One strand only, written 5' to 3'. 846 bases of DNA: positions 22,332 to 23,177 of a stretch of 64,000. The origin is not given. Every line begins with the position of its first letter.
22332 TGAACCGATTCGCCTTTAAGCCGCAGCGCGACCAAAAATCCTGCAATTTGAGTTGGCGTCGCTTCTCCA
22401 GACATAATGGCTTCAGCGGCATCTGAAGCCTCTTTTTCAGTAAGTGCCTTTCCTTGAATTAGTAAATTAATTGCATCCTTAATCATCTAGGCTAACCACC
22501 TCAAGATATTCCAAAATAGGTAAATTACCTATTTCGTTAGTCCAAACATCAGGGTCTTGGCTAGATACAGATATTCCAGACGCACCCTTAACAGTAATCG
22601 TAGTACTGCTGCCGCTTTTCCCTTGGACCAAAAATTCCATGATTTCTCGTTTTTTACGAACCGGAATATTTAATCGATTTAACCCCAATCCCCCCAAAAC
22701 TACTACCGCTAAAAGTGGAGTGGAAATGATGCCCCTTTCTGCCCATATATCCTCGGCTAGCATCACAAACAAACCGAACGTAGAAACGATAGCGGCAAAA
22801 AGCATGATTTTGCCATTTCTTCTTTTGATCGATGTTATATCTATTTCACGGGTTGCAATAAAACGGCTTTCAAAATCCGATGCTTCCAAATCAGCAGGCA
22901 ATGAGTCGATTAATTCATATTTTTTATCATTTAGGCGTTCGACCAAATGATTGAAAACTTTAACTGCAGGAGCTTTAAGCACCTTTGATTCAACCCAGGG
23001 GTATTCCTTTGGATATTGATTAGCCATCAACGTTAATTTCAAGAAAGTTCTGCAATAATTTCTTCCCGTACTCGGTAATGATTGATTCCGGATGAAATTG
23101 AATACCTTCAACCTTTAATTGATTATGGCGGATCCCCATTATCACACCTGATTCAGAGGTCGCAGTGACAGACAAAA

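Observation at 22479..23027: Unknown two-TM protein gene locked between trpG and trpD by 8-nt overlaps on both sides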

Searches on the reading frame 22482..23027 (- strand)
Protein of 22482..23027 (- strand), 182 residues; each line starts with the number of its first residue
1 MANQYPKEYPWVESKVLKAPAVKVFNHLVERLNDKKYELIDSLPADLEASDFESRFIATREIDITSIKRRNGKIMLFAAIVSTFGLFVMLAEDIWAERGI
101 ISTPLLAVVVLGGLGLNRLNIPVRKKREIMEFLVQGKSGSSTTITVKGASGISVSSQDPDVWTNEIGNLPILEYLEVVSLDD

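Call 5: search_protein_families(library=pfam, proteins=[window:22482-23027:-], max_evalue=10)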
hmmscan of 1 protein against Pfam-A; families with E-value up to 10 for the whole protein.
window:22482-23027:- (182 aa): 1 family
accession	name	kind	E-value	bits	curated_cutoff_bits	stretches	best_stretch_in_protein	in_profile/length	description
PF19744.4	DUF6232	-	0.19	12.6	27.4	1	63-145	21-99/117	Family of unknown function (DUF6232)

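Call 6: search_protein_families(library=ncbifam, proteins=[window:22482-23027:-], max_evalue=10)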
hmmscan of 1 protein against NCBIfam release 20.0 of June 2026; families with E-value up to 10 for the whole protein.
window:22482-23027:- (182 aa): 0 families
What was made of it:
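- On Pfam PF09534 Trp_oprn_chp / TIGR02234 (actinobacterial trp-operon membrane protein): NCBIfam returned 0 families (call 6).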

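Call 7: find_homologous_proteins(query=window:22482-23027:-, max_evalue=0.01)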
Query window:22482-23027:- (182 aa): 4 proteins with E <= 0.01 among 248 candidates.
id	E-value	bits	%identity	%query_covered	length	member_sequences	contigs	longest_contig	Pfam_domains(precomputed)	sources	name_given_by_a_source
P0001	3.0e-110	384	99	100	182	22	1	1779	-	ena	-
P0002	3.2e-85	302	73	100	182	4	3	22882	-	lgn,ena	-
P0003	2.6e-66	241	97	64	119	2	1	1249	-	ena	-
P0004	3.8e-61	224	58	100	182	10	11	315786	-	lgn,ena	-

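Call 9: find_encoding_contigs(protein=P0004, flank=8000, max_places=6)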
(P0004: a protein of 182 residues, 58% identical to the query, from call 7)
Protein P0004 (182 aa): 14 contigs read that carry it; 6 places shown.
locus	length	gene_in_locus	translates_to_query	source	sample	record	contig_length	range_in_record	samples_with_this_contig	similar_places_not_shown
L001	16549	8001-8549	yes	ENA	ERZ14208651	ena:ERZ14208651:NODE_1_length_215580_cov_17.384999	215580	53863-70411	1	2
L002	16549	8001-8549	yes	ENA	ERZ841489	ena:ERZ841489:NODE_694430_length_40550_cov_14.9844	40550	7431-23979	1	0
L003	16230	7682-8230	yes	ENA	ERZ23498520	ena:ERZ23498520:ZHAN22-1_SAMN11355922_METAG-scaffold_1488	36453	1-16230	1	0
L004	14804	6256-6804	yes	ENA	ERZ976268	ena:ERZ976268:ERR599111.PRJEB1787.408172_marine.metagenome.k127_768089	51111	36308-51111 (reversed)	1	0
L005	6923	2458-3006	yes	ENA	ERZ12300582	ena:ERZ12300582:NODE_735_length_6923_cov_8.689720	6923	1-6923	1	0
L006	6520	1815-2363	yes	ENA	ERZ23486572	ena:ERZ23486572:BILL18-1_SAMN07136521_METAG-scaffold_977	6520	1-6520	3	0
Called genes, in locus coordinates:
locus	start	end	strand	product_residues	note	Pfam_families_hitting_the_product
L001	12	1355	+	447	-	PF03951:Gln-synt_N, PF00120:Gln-synt_C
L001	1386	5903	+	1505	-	PF00310:GATase_2, PF04898:Glu_syn_central, PF01645:Glu_synthase, PF01493:GXGXG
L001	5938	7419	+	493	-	PF04715:, PF00425:Chorismate_bind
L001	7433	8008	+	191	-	PF00117:GATase, PF07722:Peptidase_C26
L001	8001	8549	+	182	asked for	-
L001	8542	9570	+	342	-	PF02885:Glycos_trans_3N, PF00591:Glycos_transf_3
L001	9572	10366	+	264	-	PF00218:IGPS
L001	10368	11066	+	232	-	PF00697:PRAI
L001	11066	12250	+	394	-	PF00291:PALP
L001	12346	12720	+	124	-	PF00507:Oxidored_q4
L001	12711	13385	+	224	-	PF01058:Oxidored_q6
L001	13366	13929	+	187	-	PF00329:Complex1_30kDa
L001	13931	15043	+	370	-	PF00346:Complex1_49kDa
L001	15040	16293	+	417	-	PF00146:NADHdh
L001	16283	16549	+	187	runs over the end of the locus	PF12797:Fer4_2 (faint), PF13237:Fer4_10 (weak), PF12838:Fer4_7, PF13183:Fer4_8 (faint), PF13187:Fer4_9 (weak), PF13484:Fer4_16, PF00037:Fer4 (weak), PF12837:Fer4_6 (weak), +1 more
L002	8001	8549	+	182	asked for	-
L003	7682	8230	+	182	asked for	-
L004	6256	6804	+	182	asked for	-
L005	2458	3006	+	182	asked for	-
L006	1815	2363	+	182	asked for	-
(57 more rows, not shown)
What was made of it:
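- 23020..23595 (-): trpG (anthranilate synthase glutaminase subunit), 191 aa. Orthologues carry the Pfam GATase domain (call 9).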

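Call 10: find_encoding_contigs(protein=P0002, flank=8000, max_places=4)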
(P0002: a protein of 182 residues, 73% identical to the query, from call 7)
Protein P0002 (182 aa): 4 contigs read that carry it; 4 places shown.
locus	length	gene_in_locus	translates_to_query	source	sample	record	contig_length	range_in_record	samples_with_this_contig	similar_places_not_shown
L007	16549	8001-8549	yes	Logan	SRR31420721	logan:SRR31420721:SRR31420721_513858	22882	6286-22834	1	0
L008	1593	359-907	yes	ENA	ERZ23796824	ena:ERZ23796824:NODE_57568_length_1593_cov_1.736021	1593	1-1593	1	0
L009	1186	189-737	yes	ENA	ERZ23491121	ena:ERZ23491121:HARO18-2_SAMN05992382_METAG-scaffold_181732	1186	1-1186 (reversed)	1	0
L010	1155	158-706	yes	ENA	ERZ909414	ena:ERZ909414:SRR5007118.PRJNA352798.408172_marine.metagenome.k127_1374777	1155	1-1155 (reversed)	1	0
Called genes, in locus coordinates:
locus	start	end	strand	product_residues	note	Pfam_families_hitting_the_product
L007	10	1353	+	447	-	PF03951:Gln-synt_N, PF00120:Gln-synt_C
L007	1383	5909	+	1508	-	PF00310:GATase_2, PF04898:Glu_syn_central, PF01645:Glu_synthase, PF01493:GXGXG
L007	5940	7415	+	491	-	PF04715:, PF00425:Chorismate_bind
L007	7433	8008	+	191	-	PF00117:GATase, PF07722:Peptidase_C26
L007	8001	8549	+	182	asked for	-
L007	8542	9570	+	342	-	PF02885:Glycos_trans_3N, PF00591:Glycos_transf_3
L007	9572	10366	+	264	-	PF00218:IGPS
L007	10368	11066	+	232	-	PF00697:PRAI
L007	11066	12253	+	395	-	PF00291:PALP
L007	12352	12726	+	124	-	PF00507:Oxidored_q4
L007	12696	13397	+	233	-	PF01058:Oxidored_q6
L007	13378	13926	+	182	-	PF00329:Complex1_30kDa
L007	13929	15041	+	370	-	PF00346:Complex1_49kDa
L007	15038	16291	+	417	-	PF00146:NADHdh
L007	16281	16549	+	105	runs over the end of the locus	?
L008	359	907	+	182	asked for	-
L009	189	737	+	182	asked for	-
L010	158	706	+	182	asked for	-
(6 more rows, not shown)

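Call 12: find_related_loci(query=A1, collection=genome_contigs, flank=8000)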
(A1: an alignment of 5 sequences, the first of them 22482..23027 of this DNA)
Query A1 (182 aa) in genome_contigs; peptide patterns used: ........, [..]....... (x = any residue, [..] = any of these).
67 stretches matched a pattern; 1 encode a relative of the query (tblastn E <= 1e-3); 1 distinct loci.
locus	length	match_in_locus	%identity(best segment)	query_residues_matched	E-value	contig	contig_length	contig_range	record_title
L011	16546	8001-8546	58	1-182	1e-63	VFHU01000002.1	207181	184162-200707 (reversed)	MAG: SAR202 cluster bacterium isolate OSU_TB62 TB62_002, whole genome shotgun sequence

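Call 14: search_solved_structures(query=A1, max_evalue=10)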
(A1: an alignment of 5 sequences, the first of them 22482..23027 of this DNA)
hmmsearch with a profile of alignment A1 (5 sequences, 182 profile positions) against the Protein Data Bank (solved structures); distinct sequences matched with E-value up to 10: 1.
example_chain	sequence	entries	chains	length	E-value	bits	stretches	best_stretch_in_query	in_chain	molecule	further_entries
4jro_A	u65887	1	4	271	1.1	12.1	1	46-85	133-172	FabG protein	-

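Call 15: search_protein_families(library=pfam, alignment_id=A1, max_evalue=10)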
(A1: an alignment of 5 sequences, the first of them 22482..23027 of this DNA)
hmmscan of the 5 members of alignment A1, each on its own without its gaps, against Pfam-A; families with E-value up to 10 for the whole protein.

A. member 1, window:22482-23027:- (182 aa): 1 family
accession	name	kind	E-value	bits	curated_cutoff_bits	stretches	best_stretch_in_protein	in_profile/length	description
PF19744.4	DUF6232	-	0.19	12.6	27.4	1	63-145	21-99/117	Family of unknown function (DUF6232)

B. families by the number of members that match (of 5 scanned): 4 families
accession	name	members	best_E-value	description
PF19744.4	DUF6232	3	0.17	Family of unknown function (DUF6232)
PF20447.3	DUF6704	1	0.035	Family of unknown function (DUF6704)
PF13629.12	T2SS-T3SS_pil_N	1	0.088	Pilus formation protein N terminal region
PF06796.16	NapE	1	2.5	Periplasmic nitrate reductase protein NapE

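Call 19: search_protein_representatives(alignment_id=A1)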
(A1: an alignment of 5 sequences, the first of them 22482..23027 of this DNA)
Query: 5 sequences, 182 profile positions. Proteins with E-value up to 0.001 (for the whole library): 16; up to 1e-10: 8; up to 1e-30: 1. The best 16 are listed.
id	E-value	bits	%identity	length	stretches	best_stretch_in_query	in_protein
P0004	1.6e-95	334.3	-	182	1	1-182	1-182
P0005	3.2e-28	114.9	-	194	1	1-167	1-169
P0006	1.4e-22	96.5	-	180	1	49-178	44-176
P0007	1.4e-17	80.3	-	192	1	7-150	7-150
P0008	2.5e-16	76.1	-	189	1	63-176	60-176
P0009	3.0e-14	69.4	-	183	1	8-165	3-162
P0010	2.0e-13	66.7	-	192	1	24-147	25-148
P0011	6.6e-12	61.7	-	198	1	30-149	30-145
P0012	1.8e-09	53.8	-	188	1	3-138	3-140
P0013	1.4e-08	51.0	-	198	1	5-142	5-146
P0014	7.8e-08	48.5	-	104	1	89-160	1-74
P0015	1.5e-06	44.3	-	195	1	67-164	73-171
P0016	5.4e-06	42.5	-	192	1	9-147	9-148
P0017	1.0e-05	41.6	-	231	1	20-152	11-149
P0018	2.3e-04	37.2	-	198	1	10-168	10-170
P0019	6.8e-04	35.6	-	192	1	48-146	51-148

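Call 20: predict_structure(alignment_id=A1)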
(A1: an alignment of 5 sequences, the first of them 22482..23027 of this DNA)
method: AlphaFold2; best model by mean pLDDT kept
length: 182 residues; sequences in the alignment: 5
mean_pLDDT: 66.2   pTM: 0.54
mean pLDDT of the five models: 66.2, 63.7, 57.1, 42.1, 38.4
residues with pLDDT >= 90: 0; 70-90: 80; 50-70: 77; < 50: 25
segments of 3 or more residues with pLDDT < 50: 67-72, 99-101, 112-120
pLDDT, mean of each block of 10 residues (from residue 1): 65 83 83 80 60 78 59 54 57 51 51 46 68 77 82 57 65 76 64
secondary structure, 60 per line:
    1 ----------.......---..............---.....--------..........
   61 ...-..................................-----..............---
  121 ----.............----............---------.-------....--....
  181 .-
elements in order: E11-17 H21-34 E38-42 E51-63 H65-98 H104-117 E125-137 E142-153 H171-174 H177-181

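Call 24: fold_search(model_id=the predicted structure, library=pdb)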
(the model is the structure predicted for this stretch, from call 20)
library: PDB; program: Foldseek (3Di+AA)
matches with E <= 10: 635; with E <= 0.001: 0
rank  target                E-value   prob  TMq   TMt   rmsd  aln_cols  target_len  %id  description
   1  6i4y_B                2.1e-03  0.60  0.22  0.22  14.9       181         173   10  X-ray structure of the human mitochondrial PRELID3b-TRIAP1 complex (released 2019-03-20)
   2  6cay_D                4.1e-03  0.82  0.24  0.26  15.2       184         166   10  Crystal structure of the first StART-like domain of Ysp2p/Lam2p in its apo and ergosterol-bound state. (released 2018-02-28)
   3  6cay_B                7.1e-03  0.57  0.22  0.24  16.1       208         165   11  Crystal structure of the first StART-like domain of Ysp2p/Lam2p in its apo and ergosterol-bound state. (released 2018-02-28)
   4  4xhr_A                7.5e-03  0.57  0.25  0.26  19.3       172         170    7  Structure of a phospholipid trafficking complex, native (released 2015-07-01)
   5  6cay_A                1.5e-02  0.54  0.23  0.25  20.5       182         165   10  Crystal structure of the first StART-like domain of Ysp2p/Lam2p in its apo and ergosterol-bound state. (released 2018-02-28)
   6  8ag0_A                1.5e-02  0.35  0.23  0.25  19.2       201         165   11  Crystal structure of mutant PRELID3a-TRIAP1 complex - R53E (released 2022-11-23)
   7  4e6f_A                1.6e-02  0.72  0.30  0.32  12.1       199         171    9  Crystal structure of a DUF4468 family protein (BACOVA_04320) from Bacteroides ovatus ATCC 8483 at 1.49 A resolution (released 2012-07-04)
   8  2oox_A                1.9e-02  0.95  0.35  0.47   8.2       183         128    9  Crystal structure of the adenylate sensor from AMP-activated protein kinase complexed with AMP (released 2007-02-06)
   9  3otl_A                1.9e-02  0.28  0.20  0.23  17.2       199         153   10  Three-dimensional Structure of the putative uncharacterized protein from Rhizobium leguminosarum at the resolution 1.9 (released 2010-09-22)
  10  3otl_B                2.0e-02  0.20  0.19  0.21  18.2       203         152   11  Three-dimensional Structure of the putative uncharacterized protein from Rhizobium leguminosarum at the resolution 1.9 (released 2010-09-22)
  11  2oox_C                2.7e-02  0.92  0.36  0.48  10.6       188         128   10  Crystal structure of the adenylate sensor from AMP-activated protein kinase complexed with AMP (released 2007-02-06)
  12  2pso_B                3.0e-02  0.66  0.29  0.27  17.6       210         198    8  Human StarD13 (DLC2) lipid transfer and protein localization domain (released 2007-05-15)
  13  2d4r_A                3.0e-02  0.35  0.21  0.26  15.7       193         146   10  Crystal structure of TTHA0849 from Thermus thermophilus HB8 (released 2005-12-13)
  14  2pcs                  3.6e-02  0.30  0.23  0.27  18.7       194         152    8  Crystal structure of conserved protein from Geobacillus kaustophilus (released 2007-04-10)
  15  1q9u_A                4.1e-02  0.99  0.31  0.42  14.4       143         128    9  Crystal structure of uncharacterized conserved protein DUF302 from Bacillus stearothermophilus (released 2004-03-02)
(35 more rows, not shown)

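Call 25: find_homologous_proteins(query=A2, max_evalue=0.001)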
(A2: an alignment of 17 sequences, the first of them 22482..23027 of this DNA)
Query A2 (17 sequences) (182 aa, profile of the alignment): 36 proteins with E <= 0.001 among 8000 candidates.
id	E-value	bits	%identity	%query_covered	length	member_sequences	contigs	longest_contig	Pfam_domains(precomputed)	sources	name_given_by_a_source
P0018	3.3e-60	221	-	-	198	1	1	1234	-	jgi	jgi:hypothetical protein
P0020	6.3e-60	220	38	91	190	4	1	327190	-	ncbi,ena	-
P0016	2.9e-59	218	31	72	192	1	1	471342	-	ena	-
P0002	6.6e-59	217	73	100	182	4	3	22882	-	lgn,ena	-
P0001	1.4e-57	213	99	100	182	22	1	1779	-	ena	-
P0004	3.1e-57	211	58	100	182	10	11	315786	-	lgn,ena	-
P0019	2.7e-55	205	27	63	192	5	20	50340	-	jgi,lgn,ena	jgi:hypothetical protein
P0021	8.1e-52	194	-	-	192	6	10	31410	-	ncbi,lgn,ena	-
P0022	5.3e-50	188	-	-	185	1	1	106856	-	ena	-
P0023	1.6e-49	186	25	70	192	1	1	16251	-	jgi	jgi:hypothetical protein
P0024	4.6e-49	185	23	52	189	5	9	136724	-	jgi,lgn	jgi:hypothetical protein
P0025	9.1e-49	184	-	-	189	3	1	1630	-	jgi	jgi:hypothetical protein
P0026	2.9e-48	182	-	-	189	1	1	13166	-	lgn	-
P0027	8.3e-48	181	24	63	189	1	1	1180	-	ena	-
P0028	1.6e-47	180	-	-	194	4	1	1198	-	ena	-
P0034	9.6e-45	171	-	-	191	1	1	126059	-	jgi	jgi:hypothetical protein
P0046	1.7e-37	147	23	60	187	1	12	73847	-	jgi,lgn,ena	jgi:hypothetical protein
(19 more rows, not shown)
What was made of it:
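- The length stays at 181-198 aa in nearly all members (calls 19, 25).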

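Call 26: find_encoding_contigs(protein=P0020, flank=6000, max_places=1)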
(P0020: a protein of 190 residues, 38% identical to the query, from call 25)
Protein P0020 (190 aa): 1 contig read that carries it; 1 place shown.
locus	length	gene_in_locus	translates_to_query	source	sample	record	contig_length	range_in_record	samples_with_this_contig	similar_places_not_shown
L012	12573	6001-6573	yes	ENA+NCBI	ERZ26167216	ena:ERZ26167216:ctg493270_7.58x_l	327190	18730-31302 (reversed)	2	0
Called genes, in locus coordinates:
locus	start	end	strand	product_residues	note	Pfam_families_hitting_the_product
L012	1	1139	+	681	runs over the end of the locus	PF00310:GATase_2, PF04898:Glu_syn_central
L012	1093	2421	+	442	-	PF04898:Glu_syn_central, PF01645:Glu_synthase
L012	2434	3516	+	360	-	PF01493:GXGXG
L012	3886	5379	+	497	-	PF04715:, PF00425:Chorismate_bind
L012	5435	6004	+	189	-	PF00117:GATase, PF07722:Peptidase_C26 (weak)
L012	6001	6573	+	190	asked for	-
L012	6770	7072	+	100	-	-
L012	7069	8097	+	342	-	PF02885:Glycos_trans_3N, PF00591:Glycos_transf_3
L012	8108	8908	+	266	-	PF00218:IGPS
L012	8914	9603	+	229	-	PF00697:PRAI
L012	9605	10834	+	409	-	PF00291:PALP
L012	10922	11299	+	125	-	PF00507:Oxidored_q4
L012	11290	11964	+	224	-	PF01058:Oxidored_q6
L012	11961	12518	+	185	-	PF00329:Complex1_30kDa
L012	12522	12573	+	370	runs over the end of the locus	PF00346:Complex1_49kDa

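Call 27: find_encoding_contigs(protein=P0016, flank=6000, max_places=1)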
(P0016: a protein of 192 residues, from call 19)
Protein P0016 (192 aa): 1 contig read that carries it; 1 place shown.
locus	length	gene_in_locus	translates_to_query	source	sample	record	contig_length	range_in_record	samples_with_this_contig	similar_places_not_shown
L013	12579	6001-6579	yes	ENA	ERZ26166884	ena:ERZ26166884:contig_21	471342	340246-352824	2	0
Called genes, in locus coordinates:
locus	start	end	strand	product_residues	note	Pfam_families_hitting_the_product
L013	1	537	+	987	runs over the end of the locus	PF01326:PPDK_N, PF00391:PEP-utilizers, PF02896:PEP-utilizers_C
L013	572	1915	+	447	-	PF03951:Gln-synt_N, PF00120:Gln-synt_C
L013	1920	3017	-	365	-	PF02661:Fic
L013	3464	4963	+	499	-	PF04715:, PF00425:Chorismate_bind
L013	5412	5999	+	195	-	PF00117:GATase, PF07722:Peptidase_C26 (weak)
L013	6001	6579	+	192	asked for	-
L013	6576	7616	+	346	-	PF02885:Glycos_trans_3N, PF00591:Glycos_transf_3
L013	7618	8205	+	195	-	PF22769:DCD, PF00692:dUTPase (weak)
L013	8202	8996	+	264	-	PF00218:IGPS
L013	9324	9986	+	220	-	PF00697:PRAI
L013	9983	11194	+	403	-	PF00291:PALP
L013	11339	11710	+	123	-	PF00507:Oxidored_q4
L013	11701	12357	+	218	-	PF01058:Oxidored_q6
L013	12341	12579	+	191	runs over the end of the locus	PF00329:Complex1_30kDa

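Call 28: find_encoding_contigs(protein=P0024, flank=6000, max_places=1)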
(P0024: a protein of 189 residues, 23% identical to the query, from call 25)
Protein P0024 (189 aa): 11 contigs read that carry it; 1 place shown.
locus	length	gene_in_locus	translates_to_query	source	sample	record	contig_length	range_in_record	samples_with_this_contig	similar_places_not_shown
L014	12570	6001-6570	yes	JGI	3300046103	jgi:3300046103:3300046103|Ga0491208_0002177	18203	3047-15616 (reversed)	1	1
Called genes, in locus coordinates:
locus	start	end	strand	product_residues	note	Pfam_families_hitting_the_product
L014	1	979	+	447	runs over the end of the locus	PF03951:Gln-synt_N, PF00120:Gln-synt_C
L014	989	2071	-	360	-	PF01408:GFO_IDH_MocA, PF22725:GFO_IDH_MocA_C3, PF02894:GFO_IDH_MocA_C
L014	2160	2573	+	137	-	PF00209:SNF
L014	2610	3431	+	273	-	PF00209:SNF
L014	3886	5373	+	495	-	PF04715:, PF00425:Chorismate_bind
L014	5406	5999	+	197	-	PF00117:GATase, PF07722:Peptidase_C26 (weak)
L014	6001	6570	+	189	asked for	-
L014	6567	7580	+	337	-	PF02885:Glycos_trans_3N, PF00591:Glycos_transf_3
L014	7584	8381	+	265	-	PF00218:IGPS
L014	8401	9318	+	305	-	PF00697:PRAI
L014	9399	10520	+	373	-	PF00291:PALP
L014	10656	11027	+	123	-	PF00507:Oxidored_q4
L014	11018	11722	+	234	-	PF01058:Oxidored_q6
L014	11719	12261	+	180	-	PF00329:Complex1_30kDa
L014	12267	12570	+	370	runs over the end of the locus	PF00346:Complex1_49kDa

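Call 29: find_encoding_contigs(protein=P0046, flank=5000, max_places=1)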
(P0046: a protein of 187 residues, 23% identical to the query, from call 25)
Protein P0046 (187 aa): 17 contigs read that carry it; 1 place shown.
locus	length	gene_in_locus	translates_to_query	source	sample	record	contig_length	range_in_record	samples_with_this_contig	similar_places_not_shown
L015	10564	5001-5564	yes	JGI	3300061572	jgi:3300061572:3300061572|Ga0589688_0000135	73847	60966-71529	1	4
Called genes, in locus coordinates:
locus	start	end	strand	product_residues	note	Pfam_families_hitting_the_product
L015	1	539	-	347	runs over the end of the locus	PF02661:Fic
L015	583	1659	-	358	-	PF01408:GFO_IDH_MocA, PF03447:NAD_binding_3 (weak), PF22725:GFO_IDH_MocA_C3, PF02894:GFO_IDH_MocA_C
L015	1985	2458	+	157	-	PF00209:SNF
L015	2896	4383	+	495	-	PF04715:, PF00425:Chorismate_bind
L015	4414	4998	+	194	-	PF00117:GATase, PF07722:Peptidase_C26 (weak)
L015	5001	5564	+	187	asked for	-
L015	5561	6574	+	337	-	PF02885:Glycos_trans_3N, PF00591:Glycos_transf_3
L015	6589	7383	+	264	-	PF00218:IGPS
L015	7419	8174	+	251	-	PF00697:PRAI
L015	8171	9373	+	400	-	PF00291:PALP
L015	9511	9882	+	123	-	PF00507:Oxidored_q4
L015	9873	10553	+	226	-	PF01058:Oxidored_q6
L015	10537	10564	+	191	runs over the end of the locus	PF00329:Complex1_30kDa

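Call 30: find_encoding_contigs(protein=P0034, flank=5000, max_places=1)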
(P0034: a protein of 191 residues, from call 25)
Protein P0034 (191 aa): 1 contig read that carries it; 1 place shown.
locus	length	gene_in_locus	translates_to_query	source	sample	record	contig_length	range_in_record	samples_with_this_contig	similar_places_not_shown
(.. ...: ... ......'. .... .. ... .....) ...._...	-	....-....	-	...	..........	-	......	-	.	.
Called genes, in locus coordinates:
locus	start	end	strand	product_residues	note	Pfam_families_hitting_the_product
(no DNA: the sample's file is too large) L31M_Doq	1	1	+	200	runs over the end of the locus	-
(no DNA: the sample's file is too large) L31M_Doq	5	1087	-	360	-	PF01408:GFO_IDH_MocA, PF22725:GFO_IDH_MocA_C3, PF02894:GFO_IDH_MocA_C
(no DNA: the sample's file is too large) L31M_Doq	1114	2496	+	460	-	PF00209:SNF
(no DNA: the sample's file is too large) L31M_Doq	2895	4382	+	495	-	PF04715:, PF00425:Chorismate_bind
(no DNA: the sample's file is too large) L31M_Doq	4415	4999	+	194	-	PF00117:GATase, PF07722:Peptidase_C26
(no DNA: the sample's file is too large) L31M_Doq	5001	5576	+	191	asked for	-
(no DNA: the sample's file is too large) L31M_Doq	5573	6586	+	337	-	PF02885:Glycos_trans_3N, PF00591:Glycos_transf_3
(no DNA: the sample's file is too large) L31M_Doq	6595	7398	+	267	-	PF00218:IGPS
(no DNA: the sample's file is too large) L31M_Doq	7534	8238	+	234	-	PF00697:PRAI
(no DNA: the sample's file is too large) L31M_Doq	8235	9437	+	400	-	PF00291:PALP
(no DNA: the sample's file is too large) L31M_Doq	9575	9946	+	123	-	PF00507:Oxidored_q4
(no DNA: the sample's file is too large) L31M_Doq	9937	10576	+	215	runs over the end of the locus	PF01058:Oxidored_q6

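Call 31: find_encoding_contigs(protein=P0022, flank=5000, max_places=1)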
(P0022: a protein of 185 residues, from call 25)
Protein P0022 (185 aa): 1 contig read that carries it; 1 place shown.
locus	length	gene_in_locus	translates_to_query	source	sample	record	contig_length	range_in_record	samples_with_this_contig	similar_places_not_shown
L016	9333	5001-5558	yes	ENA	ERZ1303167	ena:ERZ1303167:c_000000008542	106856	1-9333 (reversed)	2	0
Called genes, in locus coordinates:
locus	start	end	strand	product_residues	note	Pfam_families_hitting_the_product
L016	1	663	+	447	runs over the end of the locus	PF03951:Gln-synt_N, PF00120:Gln-synt_C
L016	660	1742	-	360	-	PF01408:GFO_IDH_MocA, PF03447:NAD_binding_3 (faint), PF22725:GFO_IDH_MocA_C3, PF02894:GFO_IDH_MocA_C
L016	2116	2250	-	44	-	-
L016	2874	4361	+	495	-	PF04715:, PF00425:Chorismate_bind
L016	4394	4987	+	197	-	PF00117:GATase, PF07722:Peptidase_C26 (weak)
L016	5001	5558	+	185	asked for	-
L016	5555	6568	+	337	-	PF02885:Glycos_trans_3N, PF00591:Glycos_transf_3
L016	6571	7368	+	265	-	PF00218:IGPS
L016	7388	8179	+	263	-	PF00697:PRAI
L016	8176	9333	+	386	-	?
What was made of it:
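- Exclusive context: all 8 diverse family members looked up lie between trpG and trpD (calls 9, 10, 26-31).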
